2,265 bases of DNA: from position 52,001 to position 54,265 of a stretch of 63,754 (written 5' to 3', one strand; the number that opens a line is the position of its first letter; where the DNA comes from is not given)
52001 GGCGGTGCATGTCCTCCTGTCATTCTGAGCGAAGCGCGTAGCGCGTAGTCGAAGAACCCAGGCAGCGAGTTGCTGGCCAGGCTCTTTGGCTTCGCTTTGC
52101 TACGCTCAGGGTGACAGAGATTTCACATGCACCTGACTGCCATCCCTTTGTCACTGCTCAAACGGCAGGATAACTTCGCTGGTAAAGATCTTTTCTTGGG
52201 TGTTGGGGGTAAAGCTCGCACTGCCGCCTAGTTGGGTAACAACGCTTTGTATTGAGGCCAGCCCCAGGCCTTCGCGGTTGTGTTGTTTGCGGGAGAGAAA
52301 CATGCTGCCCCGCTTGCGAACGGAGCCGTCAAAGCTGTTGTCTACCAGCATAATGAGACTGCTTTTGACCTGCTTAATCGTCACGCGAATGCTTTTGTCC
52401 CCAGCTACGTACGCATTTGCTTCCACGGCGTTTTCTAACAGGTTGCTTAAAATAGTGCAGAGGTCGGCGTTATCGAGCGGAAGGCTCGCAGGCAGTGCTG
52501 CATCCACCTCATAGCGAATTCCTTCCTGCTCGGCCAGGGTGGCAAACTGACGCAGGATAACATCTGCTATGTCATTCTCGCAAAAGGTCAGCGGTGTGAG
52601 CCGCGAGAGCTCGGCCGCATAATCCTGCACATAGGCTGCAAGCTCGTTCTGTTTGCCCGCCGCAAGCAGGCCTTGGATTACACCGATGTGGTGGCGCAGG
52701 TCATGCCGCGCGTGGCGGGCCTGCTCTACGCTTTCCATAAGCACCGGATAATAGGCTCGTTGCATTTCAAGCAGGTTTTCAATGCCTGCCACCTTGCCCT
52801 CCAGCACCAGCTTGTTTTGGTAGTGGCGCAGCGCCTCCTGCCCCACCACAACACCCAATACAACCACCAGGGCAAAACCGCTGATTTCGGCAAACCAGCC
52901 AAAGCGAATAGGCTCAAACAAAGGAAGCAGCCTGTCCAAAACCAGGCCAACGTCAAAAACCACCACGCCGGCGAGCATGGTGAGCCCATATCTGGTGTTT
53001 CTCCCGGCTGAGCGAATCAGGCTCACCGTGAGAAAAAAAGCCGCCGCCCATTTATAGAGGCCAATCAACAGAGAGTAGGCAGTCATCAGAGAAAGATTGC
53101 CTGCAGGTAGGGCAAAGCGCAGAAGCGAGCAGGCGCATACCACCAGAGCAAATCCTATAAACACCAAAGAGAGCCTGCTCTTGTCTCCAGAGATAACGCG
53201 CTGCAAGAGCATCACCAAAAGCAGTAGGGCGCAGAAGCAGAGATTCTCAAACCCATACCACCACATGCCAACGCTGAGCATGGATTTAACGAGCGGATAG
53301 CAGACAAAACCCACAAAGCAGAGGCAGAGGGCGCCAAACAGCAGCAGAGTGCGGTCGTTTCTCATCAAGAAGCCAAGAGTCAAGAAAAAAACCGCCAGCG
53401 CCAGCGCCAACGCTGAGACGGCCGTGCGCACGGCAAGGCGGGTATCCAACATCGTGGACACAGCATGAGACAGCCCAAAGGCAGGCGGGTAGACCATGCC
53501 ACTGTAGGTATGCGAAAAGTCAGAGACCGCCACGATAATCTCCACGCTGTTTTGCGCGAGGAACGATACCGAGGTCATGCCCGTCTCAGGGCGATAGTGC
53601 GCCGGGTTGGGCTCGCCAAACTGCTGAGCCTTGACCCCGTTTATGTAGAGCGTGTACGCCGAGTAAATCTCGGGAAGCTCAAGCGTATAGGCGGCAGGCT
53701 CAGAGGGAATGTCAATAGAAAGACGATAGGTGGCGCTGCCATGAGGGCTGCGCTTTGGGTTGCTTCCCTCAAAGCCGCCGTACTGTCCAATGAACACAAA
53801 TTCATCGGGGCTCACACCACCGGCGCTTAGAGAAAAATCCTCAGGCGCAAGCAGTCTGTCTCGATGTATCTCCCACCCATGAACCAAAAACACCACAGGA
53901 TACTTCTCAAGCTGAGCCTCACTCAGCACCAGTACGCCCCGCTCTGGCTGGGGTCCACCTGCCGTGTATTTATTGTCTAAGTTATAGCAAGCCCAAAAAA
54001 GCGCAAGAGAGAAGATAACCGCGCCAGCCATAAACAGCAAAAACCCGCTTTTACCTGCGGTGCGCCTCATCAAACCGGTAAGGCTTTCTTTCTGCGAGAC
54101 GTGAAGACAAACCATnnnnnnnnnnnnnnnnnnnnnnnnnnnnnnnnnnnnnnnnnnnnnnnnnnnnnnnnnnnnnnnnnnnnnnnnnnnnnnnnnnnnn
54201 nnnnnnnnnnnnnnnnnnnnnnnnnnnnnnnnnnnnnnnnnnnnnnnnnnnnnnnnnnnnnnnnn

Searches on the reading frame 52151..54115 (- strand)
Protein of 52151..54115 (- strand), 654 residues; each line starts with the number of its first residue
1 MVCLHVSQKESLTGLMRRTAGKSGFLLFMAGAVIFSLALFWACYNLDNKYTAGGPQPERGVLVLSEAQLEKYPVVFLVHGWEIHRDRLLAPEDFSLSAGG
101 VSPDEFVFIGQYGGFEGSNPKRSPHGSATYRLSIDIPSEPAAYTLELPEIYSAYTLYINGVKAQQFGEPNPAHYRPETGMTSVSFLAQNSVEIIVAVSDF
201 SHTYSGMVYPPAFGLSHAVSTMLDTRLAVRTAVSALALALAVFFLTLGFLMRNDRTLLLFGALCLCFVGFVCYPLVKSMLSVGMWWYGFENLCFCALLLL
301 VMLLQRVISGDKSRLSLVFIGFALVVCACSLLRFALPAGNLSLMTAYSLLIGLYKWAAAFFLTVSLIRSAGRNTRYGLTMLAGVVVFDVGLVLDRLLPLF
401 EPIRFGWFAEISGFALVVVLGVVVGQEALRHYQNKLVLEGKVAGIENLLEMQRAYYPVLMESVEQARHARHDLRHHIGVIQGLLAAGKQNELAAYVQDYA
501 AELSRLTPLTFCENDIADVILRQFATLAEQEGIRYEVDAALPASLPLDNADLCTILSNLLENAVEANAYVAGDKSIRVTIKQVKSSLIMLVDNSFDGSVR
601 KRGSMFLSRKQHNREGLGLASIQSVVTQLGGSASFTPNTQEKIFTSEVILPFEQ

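Call 27: search_protein_families(library=pfam, proteins=[window:52151-54115:-], max_evalue=0.00001)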
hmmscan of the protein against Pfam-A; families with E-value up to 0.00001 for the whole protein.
window:52151-54115:- (654 aa): 2 families
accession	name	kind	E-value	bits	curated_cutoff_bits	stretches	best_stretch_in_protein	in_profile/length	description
PF14501.12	HATPase_c_5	-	2.9e-17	62.9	22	1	548-651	2-102/102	GHKL domain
PF02518.31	HATPase_c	-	9e-07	29.8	26.4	1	548-644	2-103/111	Histidine kinase-, DNA gyrase B-, and HSP90-like ATPase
